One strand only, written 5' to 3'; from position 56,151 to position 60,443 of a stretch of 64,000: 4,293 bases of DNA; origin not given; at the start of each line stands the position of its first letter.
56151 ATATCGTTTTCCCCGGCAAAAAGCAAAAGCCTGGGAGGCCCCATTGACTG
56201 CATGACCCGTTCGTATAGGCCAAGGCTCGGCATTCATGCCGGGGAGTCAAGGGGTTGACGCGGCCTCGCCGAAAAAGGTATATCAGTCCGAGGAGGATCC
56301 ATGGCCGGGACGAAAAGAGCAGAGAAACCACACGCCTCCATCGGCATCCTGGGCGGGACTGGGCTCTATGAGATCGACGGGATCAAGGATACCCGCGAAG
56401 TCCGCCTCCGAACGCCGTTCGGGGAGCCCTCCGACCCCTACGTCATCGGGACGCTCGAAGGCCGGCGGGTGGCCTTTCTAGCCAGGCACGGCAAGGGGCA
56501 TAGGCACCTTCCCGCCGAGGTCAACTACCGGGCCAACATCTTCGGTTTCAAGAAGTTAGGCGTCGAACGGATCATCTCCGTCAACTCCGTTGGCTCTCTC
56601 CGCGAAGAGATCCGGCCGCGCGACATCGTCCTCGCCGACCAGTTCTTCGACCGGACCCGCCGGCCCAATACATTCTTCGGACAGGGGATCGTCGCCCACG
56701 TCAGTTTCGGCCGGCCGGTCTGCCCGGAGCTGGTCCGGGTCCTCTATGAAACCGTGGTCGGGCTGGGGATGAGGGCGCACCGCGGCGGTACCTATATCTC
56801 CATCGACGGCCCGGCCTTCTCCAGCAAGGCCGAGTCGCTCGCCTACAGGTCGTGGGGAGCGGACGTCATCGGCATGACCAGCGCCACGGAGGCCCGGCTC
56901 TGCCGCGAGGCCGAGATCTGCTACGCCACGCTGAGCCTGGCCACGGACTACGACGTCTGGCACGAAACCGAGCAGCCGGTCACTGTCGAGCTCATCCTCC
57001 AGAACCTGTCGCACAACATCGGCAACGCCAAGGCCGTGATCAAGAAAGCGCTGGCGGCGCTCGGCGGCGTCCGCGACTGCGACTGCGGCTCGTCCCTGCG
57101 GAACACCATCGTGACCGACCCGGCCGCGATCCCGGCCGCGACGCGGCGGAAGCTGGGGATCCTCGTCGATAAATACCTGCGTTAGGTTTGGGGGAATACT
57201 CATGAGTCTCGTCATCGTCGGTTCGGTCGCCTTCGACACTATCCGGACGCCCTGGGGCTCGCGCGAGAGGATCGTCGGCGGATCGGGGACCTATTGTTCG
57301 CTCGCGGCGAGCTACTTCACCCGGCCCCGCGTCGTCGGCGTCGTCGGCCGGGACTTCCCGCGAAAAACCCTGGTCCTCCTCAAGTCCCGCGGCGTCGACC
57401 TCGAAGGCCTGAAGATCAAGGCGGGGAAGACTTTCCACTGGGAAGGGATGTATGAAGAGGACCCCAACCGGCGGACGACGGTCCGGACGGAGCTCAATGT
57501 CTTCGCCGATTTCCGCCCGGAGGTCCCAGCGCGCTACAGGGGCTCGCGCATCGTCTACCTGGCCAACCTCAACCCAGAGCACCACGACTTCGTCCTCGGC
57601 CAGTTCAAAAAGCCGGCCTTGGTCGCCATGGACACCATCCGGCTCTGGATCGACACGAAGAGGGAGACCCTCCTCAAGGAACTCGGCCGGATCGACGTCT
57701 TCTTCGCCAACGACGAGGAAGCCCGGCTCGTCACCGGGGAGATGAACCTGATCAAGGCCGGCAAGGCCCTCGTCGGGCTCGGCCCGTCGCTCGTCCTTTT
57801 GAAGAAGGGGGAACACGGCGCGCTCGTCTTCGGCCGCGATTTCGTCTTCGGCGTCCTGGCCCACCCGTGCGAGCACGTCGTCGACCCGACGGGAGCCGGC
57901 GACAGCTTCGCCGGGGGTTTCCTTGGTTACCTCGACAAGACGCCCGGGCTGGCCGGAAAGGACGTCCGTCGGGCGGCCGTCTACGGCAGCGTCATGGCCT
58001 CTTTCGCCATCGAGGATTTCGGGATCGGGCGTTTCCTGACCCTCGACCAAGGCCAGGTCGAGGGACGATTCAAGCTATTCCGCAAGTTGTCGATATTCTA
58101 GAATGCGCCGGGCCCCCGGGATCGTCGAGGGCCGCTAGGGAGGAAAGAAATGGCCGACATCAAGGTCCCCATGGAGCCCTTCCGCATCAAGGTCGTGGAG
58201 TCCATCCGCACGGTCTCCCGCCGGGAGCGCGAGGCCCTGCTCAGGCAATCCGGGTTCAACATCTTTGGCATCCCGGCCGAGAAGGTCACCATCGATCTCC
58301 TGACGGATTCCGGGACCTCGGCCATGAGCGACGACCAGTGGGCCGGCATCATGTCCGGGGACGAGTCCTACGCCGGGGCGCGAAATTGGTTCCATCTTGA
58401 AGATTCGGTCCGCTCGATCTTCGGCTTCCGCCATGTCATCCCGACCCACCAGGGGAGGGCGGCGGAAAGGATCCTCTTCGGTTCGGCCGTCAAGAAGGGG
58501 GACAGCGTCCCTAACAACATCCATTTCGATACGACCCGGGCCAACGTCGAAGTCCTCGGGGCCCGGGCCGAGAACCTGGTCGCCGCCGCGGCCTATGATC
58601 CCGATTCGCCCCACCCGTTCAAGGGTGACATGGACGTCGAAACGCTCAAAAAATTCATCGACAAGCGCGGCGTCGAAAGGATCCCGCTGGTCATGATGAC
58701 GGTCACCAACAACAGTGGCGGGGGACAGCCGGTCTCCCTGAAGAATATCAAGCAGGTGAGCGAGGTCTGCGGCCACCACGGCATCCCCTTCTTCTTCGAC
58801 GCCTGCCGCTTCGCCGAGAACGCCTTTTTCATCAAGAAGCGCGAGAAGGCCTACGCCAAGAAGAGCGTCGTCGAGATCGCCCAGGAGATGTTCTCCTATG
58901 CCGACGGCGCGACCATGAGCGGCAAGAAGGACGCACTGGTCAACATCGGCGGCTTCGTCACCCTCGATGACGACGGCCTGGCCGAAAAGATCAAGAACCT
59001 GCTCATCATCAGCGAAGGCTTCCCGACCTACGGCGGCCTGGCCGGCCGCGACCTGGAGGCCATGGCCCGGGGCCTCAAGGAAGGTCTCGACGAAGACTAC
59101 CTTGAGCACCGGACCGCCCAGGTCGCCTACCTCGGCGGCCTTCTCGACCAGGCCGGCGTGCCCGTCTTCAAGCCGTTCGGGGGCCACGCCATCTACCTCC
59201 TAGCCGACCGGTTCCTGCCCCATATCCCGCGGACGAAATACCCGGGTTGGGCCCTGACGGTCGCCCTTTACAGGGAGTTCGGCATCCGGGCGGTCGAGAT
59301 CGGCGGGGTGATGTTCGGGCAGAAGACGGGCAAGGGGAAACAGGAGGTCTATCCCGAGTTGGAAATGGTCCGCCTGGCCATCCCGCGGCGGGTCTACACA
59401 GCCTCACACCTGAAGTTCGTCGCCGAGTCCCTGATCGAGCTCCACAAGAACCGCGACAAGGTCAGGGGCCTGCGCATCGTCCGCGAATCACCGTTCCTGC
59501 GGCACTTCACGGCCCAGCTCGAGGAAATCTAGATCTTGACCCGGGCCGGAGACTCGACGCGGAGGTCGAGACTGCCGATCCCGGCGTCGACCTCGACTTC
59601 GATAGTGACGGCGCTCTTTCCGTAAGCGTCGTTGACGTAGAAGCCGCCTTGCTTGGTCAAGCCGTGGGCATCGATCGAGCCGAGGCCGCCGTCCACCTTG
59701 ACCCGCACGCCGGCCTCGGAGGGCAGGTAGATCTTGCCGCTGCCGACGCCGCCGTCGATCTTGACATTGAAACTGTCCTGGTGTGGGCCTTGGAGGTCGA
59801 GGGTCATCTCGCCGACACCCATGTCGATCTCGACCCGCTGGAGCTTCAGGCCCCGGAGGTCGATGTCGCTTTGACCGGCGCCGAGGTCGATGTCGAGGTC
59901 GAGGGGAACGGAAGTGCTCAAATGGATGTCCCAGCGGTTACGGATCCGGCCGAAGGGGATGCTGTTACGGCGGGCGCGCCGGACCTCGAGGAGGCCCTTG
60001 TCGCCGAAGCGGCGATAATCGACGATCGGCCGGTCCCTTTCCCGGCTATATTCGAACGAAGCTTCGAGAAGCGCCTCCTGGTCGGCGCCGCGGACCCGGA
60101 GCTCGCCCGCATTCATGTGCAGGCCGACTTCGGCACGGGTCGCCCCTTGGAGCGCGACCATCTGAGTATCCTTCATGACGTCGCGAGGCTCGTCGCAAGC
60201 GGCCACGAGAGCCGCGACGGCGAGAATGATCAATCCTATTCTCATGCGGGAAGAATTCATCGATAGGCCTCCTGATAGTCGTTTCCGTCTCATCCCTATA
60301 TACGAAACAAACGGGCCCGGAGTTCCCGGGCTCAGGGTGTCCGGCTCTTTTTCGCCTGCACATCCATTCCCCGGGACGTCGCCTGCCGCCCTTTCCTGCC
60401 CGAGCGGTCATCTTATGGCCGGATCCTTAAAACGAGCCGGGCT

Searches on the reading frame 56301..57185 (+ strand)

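Call 41: search_protein_families(library=ncbifam, proteins=[window:56301-57185:+], max_evalue=1e-10)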
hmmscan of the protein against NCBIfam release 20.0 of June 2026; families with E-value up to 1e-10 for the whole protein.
window:56301-57185:+ (294 aa): 10 families
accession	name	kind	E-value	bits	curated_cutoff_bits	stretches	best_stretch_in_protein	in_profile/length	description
NF005657.0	PRK07432.1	equivalog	4.3e-115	383.8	453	1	11-293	3-290/291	S-methyl-5'-thioadenosine phosphorylase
NF006492.0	PRK08931.1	equivalog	7.4e-96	321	437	1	11-290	3-286/291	S-methyl-5'-thioadenosine phosphorylase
NF006334.0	PRK08564.1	equivalog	4.4e-89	298.1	382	1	9-270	5-266/267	S-methyl-5'-thioadenosine phosphorylase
TIGR01694.1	MTAP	equivalog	3.6e-88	295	274.85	1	14-251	2-238/240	S-methyl-5'-thioadenosine phosphorylase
NF005876.0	PRK07823.1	equivalog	1.5e-71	240.7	306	1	9-268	3-259/267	S-methyl-5'-thioadenosine phosphorylase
NF006599.0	PRK09136.1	equivalog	1e-57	195.2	223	1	14-251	4-244/247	S-methyl-5'-thioinosine phosphorylase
NF006054.0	PRK08202.1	equivalog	4.1e-17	62.6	218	1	47-252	67-272/274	purine-nucleoside phosphorylase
TIGR01697.1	PNPH-PUNA-XAPA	subfamily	7.1e-15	55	197.1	1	48-230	44-225/247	inosine/guanosine/xanthosine phosphorylase family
TIGR01700.1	PNPH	equivalog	9.2e-13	48.2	293.35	1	48-219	44-216/249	purine nucleoside phosphorylase I, inosine and guanosine-specific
TIGR01698.1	PUNP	equivalog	1.9e-11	43.9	302.6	1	64-217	58-211/245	purine-nucleoside phosphorylase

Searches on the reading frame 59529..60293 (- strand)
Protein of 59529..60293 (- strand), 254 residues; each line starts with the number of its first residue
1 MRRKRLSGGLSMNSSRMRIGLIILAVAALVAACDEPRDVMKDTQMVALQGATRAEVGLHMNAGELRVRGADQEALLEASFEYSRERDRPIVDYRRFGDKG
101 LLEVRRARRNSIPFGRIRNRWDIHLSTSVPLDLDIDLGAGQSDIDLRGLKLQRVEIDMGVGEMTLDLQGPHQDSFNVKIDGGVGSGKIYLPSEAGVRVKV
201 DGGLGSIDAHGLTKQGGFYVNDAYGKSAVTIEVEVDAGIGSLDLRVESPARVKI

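Call 21: search_protein_families(library=ncbifam, proteins=[window:59529-60293:-])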
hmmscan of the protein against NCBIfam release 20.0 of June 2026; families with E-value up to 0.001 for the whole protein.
window:59529-60293:- (254 aa): 2 families
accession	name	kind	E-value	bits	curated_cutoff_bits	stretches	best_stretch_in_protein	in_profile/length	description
NF049997.1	LiaG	equivalog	0.00013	21.3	285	0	118-165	105-153/286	LiaG family protein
NF040535.1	LiaF_C_term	equivalog_domain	0.00017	21.6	57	0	152-242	2-98/103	cell wall-active antibiotics response protein LiaF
